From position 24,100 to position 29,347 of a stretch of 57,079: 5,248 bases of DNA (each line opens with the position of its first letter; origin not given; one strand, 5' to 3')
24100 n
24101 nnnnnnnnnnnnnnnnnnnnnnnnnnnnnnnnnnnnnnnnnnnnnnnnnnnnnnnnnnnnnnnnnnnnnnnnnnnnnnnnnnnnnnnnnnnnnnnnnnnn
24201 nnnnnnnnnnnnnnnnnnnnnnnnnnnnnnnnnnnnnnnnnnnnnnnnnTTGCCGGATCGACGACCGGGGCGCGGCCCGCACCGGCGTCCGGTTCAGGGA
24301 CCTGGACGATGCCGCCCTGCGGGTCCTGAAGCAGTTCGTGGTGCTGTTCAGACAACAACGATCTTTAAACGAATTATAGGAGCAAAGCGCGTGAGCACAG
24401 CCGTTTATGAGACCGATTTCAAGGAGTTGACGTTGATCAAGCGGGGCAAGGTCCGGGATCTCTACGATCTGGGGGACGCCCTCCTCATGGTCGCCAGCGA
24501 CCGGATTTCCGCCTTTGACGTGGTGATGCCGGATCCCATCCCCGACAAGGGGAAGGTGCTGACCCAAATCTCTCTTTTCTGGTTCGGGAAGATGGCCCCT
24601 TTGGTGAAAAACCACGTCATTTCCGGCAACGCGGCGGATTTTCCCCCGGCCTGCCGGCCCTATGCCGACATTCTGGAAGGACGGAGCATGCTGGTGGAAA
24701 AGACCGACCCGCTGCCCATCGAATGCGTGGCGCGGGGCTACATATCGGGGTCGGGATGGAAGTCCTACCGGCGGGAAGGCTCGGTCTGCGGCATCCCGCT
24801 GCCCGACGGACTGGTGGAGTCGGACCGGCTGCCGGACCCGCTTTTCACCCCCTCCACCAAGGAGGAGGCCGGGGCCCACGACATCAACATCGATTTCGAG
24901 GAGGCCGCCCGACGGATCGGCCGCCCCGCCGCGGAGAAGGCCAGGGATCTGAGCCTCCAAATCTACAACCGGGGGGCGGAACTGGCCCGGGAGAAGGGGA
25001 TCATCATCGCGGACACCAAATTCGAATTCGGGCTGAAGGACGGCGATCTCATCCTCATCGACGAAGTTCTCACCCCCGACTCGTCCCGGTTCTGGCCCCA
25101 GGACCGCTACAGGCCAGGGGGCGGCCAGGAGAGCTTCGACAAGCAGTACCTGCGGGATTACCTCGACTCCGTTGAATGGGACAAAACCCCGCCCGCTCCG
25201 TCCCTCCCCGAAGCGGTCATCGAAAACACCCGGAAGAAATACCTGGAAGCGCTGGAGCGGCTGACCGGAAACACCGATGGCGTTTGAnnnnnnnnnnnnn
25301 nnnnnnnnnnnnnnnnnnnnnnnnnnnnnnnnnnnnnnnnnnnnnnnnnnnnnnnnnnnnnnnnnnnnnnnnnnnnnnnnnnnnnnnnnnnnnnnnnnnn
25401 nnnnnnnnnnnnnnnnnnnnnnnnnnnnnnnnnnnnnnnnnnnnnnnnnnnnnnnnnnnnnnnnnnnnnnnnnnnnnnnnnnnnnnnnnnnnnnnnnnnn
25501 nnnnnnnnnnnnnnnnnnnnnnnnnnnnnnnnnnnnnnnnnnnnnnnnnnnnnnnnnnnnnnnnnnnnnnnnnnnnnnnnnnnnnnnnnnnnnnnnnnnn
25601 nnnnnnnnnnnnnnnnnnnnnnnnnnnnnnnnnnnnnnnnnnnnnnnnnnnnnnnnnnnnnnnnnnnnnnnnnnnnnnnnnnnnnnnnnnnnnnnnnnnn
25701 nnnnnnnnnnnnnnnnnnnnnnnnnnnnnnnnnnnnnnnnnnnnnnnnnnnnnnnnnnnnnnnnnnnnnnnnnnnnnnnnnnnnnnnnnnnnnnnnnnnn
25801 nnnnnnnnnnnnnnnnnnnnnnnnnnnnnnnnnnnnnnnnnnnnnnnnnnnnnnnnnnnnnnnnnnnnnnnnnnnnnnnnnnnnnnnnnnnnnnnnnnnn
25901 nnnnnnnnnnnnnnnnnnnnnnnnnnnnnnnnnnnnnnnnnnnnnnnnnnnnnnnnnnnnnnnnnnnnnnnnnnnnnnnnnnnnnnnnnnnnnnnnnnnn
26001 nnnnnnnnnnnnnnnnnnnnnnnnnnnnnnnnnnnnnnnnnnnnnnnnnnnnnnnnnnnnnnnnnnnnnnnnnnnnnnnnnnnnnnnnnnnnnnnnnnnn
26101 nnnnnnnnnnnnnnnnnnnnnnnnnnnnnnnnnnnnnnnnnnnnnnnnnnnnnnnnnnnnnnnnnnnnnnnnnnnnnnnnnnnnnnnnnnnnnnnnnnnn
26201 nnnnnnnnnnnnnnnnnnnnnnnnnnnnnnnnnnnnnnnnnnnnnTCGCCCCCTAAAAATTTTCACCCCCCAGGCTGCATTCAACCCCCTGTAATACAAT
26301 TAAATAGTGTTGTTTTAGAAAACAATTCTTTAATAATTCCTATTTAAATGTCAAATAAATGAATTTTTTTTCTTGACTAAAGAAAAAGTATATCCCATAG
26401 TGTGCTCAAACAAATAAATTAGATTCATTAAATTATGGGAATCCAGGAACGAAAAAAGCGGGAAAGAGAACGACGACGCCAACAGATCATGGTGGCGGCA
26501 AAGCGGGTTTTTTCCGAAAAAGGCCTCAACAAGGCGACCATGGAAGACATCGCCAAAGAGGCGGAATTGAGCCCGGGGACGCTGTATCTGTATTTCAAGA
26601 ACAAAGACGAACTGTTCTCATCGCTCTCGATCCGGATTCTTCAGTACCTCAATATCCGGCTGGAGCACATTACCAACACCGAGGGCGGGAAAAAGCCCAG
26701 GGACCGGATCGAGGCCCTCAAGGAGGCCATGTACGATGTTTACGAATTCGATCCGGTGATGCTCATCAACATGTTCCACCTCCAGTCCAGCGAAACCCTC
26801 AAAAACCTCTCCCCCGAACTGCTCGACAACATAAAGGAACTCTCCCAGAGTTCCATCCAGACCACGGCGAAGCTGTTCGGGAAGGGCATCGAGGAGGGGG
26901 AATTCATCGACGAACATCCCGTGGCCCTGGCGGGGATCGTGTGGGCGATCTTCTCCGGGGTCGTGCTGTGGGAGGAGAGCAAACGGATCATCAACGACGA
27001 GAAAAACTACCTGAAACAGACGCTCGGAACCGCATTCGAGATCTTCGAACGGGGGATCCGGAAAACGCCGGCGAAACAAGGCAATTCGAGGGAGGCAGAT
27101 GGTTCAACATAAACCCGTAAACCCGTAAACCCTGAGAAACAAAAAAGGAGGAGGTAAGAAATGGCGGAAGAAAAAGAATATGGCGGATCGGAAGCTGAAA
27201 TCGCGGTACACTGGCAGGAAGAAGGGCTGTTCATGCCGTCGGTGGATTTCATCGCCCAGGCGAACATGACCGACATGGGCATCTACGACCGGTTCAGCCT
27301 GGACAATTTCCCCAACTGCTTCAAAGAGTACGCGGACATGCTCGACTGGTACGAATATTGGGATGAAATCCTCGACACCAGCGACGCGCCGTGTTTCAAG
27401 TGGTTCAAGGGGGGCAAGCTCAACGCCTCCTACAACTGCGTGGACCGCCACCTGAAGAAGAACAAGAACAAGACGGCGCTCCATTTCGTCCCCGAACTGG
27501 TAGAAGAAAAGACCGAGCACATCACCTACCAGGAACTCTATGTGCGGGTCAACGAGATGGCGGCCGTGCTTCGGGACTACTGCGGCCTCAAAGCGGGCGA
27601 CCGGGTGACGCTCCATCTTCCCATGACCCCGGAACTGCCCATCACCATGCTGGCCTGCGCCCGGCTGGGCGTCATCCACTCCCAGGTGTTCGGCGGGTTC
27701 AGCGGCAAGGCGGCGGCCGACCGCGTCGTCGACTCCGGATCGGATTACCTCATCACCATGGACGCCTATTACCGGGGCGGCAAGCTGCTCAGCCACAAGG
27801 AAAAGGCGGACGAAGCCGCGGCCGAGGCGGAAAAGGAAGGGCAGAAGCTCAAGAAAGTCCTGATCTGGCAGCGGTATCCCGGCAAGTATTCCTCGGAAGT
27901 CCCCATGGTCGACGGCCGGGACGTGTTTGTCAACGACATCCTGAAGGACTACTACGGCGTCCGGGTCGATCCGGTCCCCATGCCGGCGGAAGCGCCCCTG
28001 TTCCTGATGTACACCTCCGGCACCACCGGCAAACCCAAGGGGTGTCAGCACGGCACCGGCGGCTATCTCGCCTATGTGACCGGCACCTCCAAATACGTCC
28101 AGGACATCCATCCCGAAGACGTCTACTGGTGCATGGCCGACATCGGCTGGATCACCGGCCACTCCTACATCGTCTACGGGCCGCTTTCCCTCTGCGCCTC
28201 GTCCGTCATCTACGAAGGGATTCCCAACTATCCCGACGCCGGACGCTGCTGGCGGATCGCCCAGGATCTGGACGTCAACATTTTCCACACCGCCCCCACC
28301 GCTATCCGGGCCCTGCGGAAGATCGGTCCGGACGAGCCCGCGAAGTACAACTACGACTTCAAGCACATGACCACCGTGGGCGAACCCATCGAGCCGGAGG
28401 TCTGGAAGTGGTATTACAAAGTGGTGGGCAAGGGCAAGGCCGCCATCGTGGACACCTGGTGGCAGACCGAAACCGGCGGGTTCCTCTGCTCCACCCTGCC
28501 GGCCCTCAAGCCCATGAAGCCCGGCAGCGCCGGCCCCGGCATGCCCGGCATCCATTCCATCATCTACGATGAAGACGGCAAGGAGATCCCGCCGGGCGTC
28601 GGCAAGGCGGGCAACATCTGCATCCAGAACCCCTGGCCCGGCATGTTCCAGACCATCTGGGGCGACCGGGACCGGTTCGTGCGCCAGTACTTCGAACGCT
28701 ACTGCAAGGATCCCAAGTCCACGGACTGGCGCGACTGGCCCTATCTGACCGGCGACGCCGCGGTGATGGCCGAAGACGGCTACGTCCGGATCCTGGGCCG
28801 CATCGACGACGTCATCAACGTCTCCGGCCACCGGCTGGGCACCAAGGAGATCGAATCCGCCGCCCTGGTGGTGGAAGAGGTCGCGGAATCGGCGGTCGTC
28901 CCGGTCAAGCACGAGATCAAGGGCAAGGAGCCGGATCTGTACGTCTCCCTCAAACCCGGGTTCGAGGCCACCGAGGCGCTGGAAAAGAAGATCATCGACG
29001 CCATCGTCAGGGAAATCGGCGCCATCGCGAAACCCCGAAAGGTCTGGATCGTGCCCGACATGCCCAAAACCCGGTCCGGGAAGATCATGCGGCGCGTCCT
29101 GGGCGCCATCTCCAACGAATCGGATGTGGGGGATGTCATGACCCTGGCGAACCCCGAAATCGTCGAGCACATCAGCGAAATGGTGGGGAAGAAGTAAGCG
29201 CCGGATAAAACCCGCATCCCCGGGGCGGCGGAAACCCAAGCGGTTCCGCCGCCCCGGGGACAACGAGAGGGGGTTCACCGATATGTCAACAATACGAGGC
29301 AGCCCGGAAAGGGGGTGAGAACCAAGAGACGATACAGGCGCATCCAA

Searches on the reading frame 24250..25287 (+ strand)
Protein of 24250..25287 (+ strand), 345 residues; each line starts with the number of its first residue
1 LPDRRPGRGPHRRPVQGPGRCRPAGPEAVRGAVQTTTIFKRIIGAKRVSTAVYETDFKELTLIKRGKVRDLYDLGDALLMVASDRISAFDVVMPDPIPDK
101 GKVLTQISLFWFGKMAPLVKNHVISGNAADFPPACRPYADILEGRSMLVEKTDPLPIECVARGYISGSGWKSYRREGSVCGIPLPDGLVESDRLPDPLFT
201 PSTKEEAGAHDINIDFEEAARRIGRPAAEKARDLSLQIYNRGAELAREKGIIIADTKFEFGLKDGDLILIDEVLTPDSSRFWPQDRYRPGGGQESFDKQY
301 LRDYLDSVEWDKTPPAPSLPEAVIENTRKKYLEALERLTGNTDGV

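Call 72: search_protein_families(library=pfam, proteins=[window:24250-25287:+], max_evalue=0.00001)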
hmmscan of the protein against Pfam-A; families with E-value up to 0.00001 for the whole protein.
window:24250-25287:+ (345 aa): 1 family
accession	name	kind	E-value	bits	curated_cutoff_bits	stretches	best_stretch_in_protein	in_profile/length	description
PF01259.24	SAICAR_synt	-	3.5e-74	249.9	20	1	63-312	2-228/233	SAICAR synthetase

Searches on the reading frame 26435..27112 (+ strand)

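Call 70: search_protein_families(library=pfam, proteins=[window:26435-27112:+], max_evalue=0.00001)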
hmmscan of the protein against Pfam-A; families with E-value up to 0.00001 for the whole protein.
window:26435-27112:+ (225 aa): 1 family
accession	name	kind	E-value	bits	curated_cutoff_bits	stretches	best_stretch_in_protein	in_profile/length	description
PF00440.29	TetR_N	-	6.8e-18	64.6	24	1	18-63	1-46/47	Bacterial regulatory proteins, tetR family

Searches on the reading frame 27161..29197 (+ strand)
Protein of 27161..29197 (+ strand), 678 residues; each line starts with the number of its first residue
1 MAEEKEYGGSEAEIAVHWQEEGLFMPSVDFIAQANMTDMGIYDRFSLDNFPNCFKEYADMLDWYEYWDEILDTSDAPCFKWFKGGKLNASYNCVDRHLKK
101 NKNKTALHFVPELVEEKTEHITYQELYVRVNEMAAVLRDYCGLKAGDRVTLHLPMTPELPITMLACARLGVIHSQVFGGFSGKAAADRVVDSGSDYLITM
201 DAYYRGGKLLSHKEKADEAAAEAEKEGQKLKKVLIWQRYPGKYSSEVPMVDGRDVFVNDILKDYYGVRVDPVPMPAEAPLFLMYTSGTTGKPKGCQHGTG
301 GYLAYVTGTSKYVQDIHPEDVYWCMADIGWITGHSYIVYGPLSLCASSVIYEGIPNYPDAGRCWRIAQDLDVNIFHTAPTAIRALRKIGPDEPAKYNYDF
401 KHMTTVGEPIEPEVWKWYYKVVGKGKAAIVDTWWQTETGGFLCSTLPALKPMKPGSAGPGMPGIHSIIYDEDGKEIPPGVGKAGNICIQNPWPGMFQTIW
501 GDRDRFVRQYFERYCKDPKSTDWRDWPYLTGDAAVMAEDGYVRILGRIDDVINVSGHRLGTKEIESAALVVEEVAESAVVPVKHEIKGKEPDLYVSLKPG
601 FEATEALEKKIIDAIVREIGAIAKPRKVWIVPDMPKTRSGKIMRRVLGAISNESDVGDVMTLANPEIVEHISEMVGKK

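Call 70: search_protein_families(library=pfam, proteins=[window:27161-29197:+], max_evalue=0.00001)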
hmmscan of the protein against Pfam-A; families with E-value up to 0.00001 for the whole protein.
window:27161-29197:+ (678 aa): 3 families
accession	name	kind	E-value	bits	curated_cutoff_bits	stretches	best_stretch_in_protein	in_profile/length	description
PF00501.34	AMP-binding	-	9.3e-76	255.5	29.9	1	95-497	2-381/384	AMP-binding enzyme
PF13193.12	AMP-binding_C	-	2.1e-19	70.6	24.5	1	563-641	1-76/76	AMP-binding enzyme C-terminal domain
PF16177.11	ACAS_N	-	1.7e-13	50.6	27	1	45-93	7-55/55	Acetyl-coenzyme A synthetase N-terminus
